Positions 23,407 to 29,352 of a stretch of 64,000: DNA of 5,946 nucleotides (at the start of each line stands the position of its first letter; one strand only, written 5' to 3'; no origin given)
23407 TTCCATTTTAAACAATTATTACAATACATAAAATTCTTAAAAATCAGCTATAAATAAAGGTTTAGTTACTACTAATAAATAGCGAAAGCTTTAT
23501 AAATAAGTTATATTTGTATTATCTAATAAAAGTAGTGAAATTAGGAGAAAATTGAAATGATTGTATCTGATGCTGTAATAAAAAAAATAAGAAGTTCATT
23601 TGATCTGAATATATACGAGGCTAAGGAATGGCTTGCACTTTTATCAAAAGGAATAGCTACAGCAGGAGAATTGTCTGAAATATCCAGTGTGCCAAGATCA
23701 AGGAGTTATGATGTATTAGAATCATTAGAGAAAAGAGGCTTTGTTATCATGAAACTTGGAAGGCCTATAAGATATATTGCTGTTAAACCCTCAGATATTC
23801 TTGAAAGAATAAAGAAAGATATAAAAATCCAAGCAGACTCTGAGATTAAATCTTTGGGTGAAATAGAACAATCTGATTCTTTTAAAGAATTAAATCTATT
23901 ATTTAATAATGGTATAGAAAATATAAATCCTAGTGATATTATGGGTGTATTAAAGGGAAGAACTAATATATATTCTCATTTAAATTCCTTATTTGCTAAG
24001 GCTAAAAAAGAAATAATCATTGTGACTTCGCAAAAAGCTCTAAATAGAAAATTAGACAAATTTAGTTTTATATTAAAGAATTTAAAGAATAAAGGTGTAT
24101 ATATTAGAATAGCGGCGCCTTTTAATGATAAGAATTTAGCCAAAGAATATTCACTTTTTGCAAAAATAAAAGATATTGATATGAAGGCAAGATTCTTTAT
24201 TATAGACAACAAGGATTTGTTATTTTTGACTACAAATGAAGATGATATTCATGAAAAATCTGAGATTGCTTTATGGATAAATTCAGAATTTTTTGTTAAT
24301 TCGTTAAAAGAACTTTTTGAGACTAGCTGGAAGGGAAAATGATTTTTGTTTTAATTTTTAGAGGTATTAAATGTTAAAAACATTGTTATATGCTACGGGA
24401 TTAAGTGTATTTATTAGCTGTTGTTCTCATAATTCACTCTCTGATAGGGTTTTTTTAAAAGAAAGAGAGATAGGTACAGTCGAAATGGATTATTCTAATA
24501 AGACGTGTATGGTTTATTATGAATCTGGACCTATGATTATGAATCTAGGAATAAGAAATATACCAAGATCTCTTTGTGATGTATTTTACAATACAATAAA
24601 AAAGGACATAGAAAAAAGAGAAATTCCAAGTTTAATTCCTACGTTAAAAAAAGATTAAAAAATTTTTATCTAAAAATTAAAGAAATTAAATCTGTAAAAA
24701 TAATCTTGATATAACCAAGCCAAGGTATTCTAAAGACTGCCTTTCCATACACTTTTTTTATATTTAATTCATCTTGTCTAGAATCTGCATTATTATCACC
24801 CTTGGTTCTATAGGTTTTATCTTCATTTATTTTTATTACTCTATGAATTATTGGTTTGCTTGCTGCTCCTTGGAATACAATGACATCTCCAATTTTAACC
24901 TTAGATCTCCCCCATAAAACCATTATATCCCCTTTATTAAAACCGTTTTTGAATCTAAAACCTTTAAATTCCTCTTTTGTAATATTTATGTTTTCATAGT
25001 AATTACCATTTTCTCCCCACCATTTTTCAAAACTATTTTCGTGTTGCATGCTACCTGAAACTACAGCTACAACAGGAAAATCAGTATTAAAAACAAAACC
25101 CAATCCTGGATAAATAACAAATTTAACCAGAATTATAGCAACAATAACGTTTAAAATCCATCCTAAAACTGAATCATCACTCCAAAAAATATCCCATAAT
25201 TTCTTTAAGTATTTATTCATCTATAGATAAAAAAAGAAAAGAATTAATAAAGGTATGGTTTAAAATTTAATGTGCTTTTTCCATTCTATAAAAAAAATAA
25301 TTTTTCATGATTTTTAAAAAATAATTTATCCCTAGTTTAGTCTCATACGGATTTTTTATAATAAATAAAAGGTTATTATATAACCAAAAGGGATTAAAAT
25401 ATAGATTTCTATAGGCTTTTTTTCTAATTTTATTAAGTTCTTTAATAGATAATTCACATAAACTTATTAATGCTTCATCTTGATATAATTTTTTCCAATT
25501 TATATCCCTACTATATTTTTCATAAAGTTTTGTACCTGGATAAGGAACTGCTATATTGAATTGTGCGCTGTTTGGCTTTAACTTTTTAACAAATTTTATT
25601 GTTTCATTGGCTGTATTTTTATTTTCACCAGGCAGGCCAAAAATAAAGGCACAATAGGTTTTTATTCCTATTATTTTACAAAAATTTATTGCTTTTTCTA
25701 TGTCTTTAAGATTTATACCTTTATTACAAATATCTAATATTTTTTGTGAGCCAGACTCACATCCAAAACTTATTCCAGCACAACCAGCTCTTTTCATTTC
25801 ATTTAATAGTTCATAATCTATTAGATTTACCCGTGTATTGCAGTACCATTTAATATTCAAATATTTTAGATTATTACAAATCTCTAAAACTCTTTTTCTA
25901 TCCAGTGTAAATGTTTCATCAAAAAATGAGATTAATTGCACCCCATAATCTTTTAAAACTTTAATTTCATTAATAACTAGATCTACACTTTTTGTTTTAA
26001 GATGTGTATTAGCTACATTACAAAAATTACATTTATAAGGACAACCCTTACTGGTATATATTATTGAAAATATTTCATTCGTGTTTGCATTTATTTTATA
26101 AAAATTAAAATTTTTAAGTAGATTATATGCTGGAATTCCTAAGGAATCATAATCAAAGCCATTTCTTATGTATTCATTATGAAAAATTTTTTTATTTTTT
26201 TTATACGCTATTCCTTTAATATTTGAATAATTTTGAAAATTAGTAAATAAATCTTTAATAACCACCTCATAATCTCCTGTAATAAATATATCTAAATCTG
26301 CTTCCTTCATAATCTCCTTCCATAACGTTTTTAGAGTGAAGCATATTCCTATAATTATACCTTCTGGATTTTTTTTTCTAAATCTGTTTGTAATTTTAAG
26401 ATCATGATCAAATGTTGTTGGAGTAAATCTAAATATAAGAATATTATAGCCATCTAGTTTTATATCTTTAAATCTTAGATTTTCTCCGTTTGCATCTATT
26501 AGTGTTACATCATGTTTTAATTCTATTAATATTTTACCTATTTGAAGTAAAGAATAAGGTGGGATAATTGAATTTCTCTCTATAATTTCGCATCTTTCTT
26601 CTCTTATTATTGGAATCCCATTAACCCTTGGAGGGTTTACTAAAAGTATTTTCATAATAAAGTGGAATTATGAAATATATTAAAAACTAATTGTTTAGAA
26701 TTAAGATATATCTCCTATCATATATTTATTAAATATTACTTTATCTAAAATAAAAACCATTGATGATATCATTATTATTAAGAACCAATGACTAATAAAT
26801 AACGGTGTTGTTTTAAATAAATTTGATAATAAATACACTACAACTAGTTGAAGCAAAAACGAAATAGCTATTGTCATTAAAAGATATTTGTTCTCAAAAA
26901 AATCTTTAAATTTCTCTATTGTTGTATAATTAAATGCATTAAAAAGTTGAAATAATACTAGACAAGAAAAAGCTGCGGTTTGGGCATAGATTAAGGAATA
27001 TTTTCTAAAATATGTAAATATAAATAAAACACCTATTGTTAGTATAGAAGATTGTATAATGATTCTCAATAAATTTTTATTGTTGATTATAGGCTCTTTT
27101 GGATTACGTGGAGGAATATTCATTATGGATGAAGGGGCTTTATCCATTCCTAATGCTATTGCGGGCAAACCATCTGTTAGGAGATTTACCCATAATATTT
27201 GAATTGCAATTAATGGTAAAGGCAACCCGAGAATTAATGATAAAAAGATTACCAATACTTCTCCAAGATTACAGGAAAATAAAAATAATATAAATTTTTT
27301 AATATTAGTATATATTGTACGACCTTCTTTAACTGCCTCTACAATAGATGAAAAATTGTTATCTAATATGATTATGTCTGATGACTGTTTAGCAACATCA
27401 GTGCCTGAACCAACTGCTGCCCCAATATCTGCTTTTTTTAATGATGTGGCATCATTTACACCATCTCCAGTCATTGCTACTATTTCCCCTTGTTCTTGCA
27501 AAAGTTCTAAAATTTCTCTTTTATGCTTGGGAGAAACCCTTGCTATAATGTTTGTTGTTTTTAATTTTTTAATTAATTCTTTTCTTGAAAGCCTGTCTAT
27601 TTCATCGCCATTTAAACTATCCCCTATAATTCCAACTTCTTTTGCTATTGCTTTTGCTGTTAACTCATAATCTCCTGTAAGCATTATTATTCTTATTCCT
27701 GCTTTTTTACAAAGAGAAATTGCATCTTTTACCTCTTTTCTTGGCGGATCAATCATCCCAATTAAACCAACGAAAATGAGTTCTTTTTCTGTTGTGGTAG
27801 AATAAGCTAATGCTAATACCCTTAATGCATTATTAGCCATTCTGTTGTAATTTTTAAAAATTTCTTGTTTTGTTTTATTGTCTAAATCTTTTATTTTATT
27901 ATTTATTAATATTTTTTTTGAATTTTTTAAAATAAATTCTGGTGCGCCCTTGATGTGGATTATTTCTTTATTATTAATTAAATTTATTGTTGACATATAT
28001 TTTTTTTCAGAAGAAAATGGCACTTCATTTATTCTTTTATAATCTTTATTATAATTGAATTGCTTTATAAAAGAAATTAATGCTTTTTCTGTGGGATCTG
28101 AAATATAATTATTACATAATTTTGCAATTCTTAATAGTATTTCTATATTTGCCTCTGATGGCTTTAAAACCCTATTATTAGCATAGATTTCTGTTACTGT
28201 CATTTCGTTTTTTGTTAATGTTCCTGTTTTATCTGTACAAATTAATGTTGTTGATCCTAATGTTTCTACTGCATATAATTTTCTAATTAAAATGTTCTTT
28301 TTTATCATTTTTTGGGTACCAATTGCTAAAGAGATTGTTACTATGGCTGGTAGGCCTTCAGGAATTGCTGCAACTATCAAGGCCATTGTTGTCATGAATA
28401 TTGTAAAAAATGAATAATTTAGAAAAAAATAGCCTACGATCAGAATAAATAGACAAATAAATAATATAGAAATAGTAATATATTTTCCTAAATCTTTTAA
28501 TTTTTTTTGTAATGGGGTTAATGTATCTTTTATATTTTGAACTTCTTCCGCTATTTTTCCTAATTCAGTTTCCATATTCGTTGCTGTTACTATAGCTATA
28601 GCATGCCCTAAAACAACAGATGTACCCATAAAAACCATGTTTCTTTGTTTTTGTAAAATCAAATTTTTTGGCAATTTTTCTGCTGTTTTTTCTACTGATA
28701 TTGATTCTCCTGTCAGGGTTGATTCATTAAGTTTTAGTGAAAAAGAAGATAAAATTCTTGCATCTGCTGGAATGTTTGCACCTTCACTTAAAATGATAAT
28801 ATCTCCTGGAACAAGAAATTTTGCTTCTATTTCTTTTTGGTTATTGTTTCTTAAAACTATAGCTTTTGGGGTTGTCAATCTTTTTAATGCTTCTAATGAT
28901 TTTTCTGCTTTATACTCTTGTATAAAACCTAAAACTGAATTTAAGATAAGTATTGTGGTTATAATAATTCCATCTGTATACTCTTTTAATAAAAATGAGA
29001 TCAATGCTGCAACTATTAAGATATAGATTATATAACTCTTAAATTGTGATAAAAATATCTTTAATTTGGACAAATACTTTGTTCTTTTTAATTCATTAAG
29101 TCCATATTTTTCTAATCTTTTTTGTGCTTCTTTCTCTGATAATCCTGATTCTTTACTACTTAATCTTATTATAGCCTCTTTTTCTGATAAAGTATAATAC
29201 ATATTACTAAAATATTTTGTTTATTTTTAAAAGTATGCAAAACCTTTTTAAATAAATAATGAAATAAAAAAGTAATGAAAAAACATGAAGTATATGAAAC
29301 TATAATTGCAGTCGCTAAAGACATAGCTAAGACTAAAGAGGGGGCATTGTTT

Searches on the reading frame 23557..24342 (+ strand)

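Call 98: search_protein_families(library=pfam, proteins=[window:23557-24342:+], max_evalue=0.001)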
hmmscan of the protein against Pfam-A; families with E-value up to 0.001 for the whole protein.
window:23557-24342:+ (261 aa): 2 families
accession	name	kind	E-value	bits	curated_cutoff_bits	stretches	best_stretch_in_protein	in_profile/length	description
PF01978.25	TrmB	-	8.1e-19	67.7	25.6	1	14-78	3-67/68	Sugar-specific transcriptional regulator TrmB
PF11495.14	Regulator_TrmB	-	7.3e-05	22.6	22.2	1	131-259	4-130/233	Archaeal transcriptional regulator TrmB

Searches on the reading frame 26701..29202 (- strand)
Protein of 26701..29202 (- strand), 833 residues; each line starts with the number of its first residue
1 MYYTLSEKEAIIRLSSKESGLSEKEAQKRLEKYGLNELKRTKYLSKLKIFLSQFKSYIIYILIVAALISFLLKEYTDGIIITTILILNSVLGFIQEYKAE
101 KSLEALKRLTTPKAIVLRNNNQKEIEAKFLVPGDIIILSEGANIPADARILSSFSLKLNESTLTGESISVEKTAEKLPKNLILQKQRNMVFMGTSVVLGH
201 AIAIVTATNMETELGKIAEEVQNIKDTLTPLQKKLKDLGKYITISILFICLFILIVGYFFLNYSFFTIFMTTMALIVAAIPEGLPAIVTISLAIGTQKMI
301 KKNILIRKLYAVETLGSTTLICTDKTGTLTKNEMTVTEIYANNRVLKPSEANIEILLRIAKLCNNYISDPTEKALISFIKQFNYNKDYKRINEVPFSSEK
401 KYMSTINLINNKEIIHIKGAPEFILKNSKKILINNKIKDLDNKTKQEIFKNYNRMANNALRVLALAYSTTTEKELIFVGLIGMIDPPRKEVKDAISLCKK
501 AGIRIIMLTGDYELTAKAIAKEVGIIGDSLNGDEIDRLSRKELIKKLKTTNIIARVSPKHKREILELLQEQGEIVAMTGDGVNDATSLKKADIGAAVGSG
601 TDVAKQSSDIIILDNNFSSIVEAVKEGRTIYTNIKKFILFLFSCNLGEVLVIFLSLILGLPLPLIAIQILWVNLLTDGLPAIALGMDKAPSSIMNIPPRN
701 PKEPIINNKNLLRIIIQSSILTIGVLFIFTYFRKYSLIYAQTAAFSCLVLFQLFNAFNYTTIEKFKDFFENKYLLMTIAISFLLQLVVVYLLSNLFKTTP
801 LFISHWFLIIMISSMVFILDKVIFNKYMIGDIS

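Call 44: search_protein_families(library=pfam, proteins=[window:26701-29202:-], max_evalue=0.0001)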
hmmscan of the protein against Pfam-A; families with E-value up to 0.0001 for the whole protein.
window:26701-29202:- (833 aa): 6 families
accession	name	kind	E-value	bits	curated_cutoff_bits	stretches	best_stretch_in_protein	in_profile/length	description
PF00122.25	E1-E2_ATPase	-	6.2e-50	169.7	28.1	1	109-302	2-181/181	E1-E2 ATPase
PF00689.26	Cation_ATPase_C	-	5.2e-45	153.8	27.3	1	661-822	1-171/175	Cation transporting ATPase, C-terminus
PF00702.32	Hydrolase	-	1.7e-22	81.2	26.4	1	320-592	3-191/191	haloacid dehalogenase-like hydrolase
PF00690.31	Cation_ATPase_N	-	1e-19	70.3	20.4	1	3-69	2-69/69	Cation transporter/ATPase, N-terminus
PF13246.12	Cation_ATPase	-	4.5e-15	55.9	21.7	1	364-431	17-91/91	Cation transport ATPase (P-type)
PF08282.18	Hydrolase_3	-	3.9e-05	23.9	20.9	1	563-623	194-254/255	haloacid dehalogenase-like hydrolase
